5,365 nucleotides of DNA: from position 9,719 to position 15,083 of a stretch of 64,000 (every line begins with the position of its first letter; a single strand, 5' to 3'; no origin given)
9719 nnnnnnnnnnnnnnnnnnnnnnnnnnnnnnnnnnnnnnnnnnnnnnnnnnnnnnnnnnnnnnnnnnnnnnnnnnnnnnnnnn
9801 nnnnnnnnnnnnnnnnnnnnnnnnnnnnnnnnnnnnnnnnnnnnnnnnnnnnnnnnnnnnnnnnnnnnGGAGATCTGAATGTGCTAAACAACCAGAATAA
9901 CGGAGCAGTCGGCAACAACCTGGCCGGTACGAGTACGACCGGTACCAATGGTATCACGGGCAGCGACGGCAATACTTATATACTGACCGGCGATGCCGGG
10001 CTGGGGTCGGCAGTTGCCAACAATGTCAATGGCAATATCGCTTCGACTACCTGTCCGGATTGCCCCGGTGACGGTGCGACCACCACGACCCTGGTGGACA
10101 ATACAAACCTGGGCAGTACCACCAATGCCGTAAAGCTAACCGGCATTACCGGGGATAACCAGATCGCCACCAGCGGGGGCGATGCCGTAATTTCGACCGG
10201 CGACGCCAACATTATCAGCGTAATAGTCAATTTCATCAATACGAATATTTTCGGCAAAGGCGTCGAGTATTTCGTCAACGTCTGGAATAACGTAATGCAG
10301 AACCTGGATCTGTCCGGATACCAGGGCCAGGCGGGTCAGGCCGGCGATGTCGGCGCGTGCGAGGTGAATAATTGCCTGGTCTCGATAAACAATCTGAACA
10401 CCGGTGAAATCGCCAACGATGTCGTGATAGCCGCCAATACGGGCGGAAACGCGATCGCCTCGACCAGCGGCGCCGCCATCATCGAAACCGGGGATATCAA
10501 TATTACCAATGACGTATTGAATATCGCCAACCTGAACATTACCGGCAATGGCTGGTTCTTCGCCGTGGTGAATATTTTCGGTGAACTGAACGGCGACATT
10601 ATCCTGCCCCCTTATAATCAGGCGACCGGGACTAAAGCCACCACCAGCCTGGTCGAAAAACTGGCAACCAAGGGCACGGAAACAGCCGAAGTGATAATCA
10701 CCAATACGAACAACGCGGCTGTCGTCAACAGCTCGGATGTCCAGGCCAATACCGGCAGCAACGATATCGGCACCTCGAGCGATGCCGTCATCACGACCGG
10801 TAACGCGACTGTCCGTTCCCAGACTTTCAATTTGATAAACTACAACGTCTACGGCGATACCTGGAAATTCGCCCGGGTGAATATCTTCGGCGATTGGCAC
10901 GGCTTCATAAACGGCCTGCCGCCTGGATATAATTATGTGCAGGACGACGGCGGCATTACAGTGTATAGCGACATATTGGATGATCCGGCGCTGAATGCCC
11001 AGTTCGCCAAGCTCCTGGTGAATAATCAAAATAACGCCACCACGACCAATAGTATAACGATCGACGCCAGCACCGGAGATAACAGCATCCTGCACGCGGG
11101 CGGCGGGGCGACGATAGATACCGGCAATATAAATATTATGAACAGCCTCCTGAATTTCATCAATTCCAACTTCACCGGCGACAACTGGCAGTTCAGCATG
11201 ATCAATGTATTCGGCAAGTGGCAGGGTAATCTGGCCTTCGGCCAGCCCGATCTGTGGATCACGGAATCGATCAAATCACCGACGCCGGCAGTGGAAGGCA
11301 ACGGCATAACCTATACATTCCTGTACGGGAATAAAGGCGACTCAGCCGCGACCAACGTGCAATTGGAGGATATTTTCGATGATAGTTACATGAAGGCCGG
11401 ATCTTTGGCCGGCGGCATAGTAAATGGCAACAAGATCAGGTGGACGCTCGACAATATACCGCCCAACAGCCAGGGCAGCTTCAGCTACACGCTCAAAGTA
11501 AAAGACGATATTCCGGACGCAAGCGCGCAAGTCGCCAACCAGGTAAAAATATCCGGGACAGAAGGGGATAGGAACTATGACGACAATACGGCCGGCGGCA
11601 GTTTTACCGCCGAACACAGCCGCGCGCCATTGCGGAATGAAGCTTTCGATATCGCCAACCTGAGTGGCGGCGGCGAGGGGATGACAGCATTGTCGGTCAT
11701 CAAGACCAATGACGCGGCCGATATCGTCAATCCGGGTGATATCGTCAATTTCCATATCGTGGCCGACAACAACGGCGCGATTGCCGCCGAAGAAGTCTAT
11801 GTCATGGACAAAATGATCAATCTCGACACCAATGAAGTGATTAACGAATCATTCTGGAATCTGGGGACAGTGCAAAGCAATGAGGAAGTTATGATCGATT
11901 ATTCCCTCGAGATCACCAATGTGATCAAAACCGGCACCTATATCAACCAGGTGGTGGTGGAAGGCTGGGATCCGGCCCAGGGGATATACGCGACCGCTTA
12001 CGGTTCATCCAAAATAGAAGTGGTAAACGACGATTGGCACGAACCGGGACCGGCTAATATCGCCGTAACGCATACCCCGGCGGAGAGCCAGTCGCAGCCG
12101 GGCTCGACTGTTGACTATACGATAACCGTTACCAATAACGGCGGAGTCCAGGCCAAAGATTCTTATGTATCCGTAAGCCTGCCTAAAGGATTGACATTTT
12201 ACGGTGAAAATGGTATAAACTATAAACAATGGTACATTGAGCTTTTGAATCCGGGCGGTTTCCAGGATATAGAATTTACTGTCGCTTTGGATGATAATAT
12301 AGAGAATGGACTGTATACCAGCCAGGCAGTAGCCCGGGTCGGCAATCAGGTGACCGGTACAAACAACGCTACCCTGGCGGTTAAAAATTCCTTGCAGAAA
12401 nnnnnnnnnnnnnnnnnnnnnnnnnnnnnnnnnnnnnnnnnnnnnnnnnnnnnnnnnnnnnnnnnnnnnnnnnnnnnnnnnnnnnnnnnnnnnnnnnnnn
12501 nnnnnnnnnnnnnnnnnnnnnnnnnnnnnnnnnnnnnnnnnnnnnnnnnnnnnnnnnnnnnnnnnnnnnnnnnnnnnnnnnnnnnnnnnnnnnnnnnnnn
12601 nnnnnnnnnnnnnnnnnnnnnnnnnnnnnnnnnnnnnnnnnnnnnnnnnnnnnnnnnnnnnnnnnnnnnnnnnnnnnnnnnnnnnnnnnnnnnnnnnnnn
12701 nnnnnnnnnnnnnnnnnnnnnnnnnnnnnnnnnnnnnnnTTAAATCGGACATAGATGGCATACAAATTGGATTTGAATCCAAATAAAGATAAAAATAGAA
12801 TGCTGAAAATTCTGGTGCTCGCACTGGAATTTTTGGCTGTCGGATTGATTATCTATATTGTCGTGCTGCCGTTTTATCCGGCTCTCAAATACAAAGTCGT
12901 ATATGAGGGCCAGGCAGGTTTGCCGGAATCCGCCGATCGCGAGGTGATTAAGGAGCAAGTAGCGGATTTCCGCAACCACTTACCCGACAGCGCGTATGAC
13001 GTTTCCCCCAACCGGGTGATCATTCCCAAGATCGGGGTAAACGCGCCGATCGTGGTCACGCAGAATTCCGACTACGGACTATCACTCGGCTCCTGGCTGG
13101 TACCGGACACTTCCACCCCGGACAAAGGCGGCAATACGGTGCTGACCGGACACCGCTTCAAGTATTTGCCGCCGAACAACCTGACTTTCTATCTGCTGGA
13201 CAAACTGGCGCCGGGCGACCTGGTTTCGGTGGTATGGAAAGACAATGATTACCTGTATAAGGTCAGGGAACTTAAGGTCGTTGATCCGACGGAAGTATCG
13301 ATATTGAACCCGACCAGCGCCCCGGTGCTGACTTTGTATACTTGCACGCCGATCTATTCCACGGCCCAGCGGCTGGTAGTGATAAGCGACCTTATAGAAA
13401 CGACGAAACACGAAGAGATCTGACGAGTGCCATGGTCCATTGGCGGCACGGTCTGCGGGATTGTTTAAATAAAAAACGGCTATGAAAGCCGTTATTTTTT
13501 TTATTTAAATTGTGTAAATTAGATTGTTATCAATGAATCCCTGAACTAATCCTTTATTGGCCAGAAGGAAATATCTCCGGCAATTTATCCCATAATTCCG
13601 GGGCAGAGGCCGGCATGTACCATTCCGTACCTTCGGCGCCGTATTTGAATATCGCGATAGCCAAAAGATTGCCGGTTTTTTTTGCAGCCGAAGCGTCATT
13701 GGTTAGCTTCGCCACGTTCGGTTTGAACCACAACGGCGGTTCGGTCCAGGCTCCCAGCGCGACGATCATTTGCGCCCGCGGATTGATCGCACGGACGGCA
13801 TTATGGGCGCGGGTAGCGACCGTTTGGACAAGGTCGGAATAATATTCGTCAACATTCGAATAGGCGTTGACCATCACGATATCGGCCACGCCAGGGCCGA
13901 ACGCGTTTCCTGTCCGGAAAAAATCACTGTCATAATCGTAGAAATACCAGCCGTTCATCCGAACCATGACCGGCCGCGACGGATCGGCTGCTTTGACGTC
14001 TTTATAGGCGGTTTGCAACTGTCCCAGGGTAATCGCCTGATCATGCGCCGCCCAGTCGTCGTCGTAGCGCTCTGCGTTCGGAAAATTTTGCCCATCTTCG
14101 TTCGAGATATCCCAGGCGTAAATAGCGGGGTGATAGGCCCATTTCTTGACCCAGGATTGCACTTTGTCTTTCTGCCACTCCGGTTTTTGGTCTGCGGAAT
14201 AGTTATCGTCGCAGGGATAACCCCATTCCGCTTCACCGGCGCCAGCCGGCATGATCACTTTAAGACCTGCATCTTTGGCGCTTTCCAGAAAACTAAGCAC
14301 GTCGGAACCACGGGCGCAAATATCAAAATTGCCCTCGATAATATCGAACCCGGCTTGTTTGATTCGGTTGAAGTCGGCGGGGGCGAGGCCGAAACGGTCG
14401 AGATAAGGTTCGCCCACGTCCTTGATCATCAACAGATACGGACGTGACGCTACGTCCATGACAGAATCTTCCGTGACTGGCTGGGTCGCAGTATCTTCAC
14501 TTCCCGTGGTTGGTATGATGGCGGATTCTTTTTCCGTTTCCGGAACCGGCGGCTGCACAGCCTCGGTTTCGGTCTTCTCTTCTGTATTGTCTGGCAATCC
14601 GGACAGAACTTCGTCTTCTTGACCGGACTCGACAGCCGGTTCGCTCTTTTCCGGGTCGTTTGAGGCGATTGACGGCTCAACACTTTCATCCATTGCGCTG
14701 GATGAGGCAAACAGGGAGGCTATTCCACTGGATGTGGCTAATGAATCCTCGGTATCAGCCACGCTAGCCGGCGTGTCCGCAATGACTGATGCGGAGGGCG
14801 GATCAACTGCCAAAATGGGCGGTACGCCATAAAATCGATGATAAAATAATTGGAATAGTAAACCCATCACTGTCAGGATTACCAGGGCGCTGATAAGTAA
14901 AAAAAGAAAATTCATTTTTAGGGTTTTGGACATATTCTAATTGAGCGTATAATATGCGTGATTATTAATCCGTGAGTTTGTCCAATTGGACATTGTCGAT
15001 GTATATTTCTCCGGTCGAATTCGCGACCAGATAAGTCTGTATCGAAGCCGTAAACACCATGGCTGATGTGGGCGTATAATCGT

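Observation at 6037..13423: Operon of glycine-rich 'ANTG-repeat' secreted proteins (one vWA-fused, one giant DUF11 protein) ending in a sortase: candidate uncharacterised surface-fibre/adhesin system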

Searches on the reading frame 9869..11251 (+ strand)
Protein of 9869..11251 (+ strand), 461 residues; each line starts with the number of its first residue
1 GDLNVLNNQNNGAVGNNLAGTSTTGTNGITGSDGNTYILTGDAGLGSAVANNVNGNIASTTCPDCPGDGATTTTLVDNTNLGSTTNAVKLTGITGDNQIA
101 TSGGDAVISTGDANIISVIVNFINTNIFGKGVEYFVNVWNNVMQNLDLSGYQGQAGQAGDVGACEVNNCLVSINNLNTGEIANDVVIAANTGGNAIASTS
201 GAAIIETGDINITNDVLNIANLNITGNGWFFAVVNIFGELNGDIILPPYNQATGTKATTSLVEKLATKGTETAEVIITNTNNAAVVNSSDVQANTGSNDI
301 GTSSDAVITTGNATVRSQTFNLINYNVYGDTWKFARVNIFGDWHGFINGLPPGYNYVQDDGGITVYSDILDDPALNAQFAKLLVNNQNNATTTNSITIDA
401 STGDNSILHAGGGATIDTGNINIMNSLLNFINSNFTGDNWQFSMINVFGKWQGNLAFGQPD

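Call 73: search_solved_structures(query=window:9869-11251:+, max_evalue=10)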
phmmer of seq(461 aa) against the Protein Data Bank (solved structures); distinct sequences matched with E-value up to 10: 0.

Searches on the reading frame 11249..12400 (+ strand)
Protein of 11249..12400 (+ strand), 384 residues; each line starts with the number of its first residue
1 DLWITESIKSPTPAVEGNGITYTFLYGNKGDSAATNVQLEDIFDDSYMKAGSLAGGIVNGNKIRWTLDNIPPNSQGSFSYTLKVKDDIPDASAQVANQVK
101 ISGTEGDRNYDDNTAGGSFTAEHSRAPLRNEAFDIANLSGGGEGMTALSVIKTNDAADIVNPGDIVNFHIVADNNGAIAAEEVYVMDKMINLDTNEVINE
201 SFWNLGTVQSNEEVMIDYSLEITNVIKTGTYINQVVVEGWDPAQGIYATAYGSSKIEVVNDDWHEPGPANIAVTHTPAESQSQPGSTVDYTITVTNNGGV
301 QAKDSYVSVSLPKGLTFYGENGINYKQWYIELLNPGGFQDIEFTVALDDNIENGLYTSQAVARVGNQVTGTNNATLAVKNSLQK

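Call 76: search_solved_structures(query=window:11249-12400:+, max_evalue=1, show_alignments=2)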
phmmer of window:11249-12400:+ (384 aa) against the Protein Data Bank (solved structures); distinct sequences matched with E-value up to 1: 0.

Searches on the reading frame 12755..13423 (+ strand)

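Call 3: search_protein_families(library=pfam, proteins=[window:12755-13423:+], max_evalue=1)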
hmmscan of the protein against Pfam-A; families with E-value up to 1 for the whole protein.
window:12755-13423:+ (222 aa): 3 families
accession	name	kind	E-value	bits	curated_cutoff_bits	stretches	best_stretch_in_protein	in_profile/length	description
PF04203.18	Sortase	-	3.6e-24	85.3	26.6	1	90-212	3-123/125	Sortase domain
PF07181.17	VirC2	-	0.11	12.2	25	1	64-110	115-161/202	VirC2 protein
PF18604.6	PreAtp-grasp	-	0.13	13.3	27.5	1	151-193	8-51/94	Pre ATP-grasp domain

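Call 4: search_protein_families(library=ncbifam, proteins=[window:12755-13423:+], max_evalue=1)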
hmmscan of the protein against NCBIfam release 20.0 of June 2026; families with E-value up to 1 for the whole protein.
window:12755-13423:+ (222 aa): 8 families
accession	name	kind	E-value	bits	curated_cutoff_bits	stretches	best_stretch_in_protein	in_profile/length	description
TIGR01076.1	sortase_fam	subfamily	9.1e-19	67.6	39.35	1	88-218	3-132/136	sortase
NF033747.1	class_E_sortase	subfamily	9.2e-18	64.9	160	1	81-218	67-210/211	class E sortase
NF033745.1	class_C_sortase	subfamily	1.3e-17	64.3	160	1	86-209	94-216/220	class C sortase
NF058671.1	sortase_SrtD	exception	1.7e-15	57.2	140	1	87-200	66-171/187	class D sortase, LPxTATN-specific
NF033746.1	class_D_sortase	subfamily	1.2e-14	54.3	165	1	88-210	13-130/135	class D sortase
TIGR03784.1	marine_sortase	equivalog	2.1e-09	37.3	158.25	1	98-202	63-161/174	class GN sortase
NF033748.1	class_F_sortase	subfamily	5.2e-07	29.4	166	1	83-205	9-141/155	class F sortase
TIGR02805.1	exbB2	equivalog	0.034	14.3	135.35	1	3-48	82-127/138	TonB-system energizer ExbB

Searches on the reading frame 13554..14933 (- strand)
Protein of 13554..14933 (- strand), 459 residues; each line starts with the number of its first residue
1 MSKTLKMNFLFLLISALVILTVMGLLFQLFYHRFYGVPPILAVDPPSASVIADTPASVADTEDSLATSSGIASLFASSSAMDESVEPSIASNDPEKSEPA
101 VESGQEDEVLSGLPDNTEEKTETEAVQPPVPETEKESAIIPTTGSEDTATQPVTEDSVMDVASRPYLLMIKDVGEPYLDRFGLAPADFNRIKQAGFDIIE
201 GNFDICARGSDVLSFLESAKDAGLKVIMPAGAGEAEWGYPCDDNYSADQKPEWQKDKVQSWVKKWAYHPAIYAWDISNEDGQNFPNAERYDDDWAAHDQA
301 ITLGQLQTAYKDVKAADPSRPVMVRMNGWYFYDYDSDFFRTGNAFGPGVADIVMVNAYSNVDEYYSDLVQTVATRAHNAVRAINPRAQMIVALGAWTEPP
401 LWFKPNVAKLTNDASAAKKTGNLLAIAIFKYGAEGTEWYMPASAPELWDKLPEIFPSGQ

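Call 35: search_protein_families(library=pfam, proteins=[window:13554-14933:-], max_evalue=0.01)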
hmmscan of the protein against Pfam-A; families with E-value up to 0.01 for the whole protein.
window:13554-14933:- (459 aa): 1 family
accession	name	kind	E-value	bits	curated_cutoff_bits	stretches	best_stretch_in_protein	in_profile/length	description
PF02836.23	Glyco_hydro_2_C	-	0.0045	16.6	21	1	249-368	102-187/302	Glycosyl hydrolases family 2, TIM barrel domain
